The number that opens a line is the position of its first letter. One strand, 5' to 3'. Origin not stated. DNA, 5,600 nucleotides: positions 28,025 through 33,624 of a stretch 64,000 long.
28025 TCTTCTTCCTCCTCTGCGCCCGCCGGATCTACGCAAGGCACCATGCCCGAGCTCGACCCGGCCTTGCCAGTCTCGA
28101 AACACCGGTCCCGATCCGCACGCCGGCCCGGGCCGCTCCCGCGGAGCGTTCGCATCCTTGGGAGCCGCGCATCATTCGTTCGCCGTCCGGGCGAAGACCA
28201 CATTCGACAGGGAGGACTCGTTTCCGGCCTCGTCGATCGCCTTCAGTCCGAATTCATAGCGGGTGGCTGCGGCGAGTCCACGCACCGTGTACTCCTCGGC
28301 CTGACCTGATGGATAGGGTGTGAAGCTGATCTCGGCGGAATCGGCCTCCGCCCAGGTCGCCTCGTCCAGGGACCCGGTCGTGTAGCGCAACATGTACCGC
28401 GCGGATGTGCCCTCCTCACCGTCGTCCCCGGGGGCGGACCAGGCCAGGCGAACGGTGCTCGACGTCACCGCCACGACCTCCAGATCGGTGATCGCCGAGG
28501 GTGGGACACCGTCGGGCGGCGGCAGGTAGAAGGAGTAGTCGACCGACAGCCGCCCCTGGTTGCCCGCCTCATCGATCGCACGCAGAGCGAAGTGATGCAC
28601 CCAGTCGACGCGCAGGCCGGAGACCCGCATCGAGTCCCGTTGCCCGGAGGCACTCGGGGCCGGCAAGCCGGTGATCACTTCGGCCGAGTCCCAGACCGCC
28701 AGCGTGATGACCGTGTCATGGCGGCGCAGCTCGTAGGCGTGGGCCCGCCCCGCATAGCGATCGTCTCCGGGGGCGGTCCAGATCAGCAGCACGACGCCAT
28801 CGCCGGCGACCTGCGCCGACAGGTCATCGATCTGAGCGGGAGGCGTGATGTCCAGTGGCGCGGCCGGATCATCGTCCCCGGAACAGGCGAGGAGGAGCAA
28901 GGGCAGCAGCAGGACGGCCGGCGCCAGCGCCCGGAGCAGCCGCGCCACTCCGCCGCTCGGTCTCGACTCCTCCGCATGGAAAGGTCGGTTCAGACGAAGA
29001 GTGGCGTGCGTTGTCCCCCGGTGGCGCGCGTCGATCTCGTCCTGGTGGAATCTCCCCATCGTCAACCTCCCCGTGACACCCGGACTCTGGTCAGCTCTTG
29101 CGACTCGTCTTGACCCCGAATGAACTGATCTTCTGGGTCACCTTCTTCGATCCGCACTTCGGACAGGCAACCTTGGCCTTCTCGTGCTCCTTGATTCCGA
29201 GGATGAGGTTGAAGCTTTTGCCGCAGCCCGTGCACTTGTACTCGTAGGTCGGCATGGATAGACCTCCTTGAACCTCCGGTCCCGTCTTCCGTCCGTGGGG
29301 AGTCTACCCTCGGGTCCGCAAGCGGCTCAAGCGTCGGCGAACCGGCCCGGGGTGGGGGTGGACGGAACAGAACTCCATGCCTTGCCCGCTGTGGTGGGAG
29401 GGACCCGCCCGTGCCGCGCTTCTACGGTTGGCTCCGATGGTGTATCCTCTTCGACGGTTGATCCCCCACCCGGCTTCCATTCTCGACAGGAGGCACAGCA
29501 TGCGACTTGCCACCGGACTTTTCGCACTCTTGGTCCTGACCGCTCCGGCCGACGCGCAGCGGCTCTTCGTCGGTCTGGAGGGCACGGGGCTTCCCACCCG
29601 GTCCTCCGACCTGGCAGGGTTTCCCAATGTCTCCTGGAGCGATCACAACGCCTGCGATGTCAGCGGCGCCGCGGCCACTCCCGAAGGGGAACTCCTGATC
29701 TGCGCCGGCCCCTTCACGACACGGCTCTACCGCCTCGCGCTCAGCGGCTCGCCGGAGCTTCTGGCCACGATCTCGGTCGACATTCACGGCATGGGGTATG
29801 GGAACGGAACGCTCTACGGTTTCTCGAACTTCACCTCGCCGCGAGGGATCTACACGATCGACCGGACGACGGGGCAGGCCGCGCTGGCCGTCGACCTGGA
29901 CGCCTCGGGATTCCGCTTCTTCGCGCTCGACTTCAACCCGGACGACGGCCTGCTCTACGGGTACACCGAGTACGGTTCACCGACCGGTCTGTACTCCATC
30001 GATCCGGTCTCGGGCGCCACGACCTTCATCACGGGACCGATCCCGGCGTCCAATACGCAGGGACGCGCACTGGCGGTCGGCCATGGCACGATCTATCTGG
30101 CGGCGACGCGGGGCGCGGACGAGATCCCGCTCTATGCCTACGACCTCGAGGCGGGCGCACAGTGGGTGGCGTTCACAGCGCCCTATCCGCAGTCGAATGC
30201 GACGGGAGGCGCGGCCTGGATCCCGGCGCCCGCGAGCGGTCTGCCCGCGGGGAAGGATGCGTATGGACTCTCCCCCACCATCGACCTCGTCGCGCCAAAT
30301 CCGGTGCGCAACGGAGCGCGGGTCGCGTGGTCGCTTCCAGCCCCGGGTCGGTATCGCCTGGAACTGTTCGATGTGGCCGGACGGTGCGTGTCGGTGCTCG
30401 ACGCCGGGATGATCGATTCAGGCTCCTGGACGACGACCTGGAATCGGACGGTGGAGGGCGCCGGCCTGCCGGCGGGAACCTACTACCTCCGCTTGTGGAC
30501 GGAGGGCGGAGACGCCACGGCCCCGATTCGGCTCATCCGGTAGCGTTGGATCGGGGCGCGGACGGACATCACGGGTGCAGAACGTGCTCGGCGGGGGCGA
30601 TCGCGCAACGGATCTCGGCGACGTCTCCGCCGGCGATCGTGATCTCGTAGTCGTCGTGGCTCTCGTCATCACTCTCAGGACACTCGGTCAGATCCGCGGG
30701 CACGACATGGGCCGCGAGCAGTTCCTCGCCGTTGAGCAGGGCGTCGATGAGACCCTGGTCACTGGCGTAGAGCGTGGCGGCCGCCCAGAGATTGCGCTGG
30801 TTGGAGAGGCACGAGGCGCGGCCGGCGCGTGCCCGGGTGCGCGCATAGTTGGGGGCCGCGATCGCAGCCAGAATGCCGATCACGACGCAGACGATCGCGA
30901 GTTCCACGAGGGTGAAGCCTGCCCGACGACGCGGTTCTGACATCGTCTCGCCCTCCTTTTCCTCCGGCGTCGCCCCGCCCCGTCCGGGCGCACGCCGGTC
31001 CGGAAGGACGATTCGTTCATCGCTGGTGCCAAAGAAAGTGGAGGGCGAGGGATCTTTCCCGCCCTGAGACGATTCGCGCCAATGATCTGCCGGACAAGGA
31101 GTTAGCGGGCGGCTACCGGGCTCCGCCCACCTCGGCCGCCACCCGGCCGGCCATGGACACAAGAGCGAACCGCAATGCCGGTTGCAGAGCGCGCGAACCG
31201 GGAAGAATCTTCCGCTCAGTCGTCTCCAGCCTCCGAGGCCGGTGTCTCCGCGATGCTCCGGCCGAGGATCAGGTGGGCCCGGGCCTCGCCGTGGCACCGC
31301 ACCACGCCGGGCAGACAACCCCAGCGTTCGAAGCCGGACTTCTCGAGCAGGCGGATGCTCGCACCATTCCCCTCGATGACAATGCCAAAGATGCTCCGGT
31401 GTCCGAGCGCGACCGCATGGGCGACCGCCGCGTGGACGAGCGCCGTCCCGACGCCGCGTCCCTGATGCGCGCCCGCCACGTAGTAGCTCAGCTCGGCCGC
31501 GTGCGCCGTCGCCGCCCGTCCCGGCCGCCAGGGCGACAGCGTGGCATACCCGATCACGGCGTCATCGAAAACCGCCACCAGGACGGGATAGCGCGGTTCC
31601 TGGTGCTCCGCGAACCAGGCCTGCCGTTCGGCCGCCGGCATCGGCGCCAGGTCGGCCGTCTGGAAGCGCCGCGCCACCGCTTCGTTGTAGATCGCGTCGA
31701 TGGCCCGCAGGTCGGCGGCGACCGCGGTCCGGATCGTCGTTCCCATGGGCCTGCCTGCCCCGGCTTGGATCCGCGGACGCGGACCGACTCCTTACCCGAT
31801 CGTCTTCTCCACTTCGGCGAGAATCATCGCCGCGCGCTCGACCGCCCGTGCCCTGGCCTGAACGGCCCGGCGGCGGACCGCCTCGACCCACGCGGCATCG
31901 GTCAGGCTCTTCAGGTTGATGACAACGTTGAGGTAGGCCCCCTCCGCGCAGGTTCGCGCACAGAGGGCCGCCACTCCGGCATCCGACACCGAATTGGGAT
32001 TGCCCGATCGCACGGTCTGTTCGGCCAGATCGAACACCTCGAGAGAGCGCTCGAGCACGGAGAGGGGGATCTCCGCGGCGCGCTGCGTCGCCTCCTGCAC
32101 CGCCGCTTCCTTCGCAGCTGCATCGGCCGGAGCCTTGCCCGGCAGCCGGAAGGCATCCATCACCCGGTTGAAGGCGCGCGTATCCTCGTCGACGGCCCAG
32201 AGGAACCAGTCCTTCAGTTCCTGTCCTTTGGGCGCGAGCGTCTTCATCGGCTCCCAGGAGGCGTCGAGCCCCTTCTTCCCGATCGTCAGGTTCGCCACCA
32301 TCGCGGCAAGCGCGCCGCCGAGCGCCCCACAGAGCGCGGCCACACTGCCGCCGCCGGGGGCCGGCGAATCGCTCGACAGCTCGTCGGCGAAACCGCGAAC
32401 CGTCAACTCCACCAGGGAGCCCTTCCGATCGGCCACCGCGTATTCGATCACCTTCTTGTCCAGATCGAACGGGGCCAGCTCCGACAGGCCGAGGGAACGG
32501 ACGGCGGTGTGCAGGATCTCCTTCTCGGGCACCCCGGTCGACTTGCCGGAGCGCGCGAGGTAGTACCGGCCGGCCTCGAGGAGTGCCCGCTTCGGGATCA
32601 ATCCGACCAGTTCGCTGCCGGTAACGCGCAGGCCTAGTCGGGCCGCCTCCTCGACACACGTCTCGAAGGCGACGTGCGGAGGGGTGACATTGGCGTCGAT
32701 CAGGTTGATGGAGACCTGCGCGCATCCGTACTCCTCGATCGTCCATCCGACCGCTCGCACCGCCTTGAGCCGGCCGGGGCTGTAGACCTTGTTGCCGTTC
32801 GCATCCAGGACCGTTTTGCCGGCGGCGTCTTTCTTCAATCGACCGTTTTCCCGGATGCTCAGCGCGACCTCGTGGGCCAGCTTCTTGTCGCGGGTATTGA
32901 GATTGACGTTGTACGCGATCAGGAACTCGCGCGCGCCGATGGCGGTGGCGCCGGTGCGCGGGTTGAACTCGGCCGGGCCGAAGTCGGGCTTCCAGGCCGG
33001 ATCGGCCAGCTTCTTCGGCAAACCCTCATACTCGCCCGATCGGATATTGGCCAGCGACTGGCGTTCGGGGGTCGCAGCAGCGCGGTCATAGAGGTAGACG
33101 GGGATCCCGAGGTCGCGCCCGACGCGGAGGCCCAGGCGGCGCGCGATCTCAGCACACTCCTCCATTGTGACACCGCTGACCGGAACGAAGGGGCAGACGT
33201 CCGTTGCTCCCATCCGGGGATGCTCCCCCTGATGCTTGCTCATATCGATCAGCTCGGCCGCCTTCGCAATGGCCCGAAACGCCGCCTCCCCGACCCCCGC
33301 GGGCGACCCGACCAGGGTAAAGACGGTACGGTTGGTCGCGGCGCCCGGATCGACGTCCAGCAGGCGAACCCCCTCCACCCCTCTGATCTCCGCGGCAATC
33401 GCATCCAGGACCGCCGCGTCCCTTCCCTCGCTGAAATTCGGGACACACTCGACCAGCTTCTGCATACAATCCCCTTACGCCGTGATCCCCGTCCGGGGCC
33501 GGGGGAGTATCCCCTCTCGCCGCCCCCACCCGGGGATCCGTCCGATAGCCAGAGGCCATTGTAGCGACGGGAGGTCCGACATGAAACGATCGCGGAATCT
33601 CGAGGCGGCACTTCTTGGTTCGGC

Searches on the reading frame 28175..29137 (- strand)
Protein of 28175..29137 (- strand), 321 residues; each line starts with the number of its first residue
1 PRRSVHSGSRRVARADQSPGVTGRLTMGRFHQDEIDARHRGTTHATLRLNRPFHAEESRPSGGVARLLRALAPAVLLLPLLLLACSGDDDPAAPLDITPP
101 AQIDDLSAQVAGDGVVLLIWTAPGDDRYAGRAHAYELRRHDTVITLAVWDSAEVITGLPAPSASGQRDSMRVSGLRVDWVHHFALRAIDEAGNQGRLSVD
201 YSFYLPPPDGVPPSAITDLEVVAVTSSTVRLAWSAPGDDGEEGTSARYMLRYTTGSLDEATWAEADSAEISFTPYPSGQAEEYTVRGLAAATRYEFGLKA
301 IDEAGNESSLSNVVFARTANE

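Call 36: search_protein_families(library=pfam, proteins=[window:28175-29137:-], max_evalue=0.00001)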
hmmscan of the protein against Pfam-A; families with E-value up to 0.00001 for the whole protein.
window:28175-29137:- (321 aa): 1 family
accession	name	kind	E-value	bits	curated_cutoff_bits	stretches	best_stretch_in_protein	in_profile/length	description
PF00041.27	fn3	-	4.6e-12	46.4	25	1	214-314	1-81/84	Fibronectin type III domain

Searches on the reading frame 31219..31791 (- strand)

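Call 36: search_protein_families(library=pfam, proteins=[window:31219-31791:-], max_evalue=0.00001)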
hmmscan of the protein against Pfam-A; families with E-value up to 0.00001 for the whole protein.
window:31219-31791:- (191 aa): 4 families
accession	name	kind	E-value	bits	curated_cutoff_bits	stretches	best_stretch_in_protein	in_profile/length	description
PF00583.31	Acetyltransf_1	-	8.9e-18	65.1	20.7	1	49-154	19-116/116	Acetyltransferase (GNAT) family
PF13302.13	Acetyltransf_3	-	2.9e-15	57.6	25.4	1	19-155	3-138/138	Acetyltransferase (GNAT) domain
PF13420.13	Acetyltransf_4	-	2e-11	44.6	24.3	1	20-159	1-139/155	Acetyltransferase (GNAT) domain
PF13508.13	Acetyltransf_7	-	9.4e-09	36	27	1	68-155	3-83/84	Acetyltransferase (GNAT) domain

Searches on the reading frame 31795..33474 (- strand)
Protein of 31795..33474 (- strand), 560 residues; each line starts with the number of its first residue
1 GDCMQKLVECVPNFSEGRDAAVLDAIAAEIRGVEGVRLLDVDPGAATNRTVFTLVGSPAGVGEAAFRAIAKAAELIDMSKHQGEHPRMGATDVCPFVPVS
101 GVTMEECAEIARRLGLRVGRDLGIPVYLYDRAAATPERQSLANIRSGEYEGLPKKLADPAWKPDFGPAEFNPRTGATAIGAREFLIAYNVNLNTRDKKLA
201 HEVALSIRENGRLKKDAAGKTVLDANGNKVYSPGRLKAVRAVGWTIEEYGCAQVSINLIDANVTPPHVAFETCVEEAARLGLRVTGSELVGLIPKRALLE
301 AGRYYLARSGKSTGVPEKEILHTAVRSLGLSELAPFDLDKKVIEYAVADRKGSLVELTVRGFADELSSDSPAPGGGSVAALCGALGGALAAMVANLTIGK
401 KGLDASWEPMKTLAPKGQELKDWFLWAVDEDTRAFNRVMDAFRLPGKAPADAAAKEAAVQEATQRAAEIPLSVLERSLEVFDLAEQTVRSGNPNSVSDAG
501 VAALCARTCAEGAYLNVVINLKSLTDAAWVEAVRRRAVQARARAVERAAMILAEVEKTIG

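Call 36: search_protein_families(library=pfam, proteins=[window:31795-33474:-], max_evalue=0.00001)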
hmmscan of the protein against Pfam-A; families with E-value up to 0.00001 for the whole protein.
window:31795-33474:- (560 aa): 3 families
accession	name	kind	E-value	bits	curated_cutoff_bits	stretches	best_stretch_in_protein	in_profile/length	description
PF07837.17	FTCD_N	-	8.8e-76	254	27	1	7-182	1-176/176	Formiminotransferase domain, N-terminal subdomain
PF04961.17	FTCD_C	-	1e-63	214.8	24.5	1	358-537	1-180/182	Formiminotransferase-cyclodeaminase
PF02971.19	FTCD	-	5.3e-56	189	24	1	184-345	1-145/145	Formiminotransferase domain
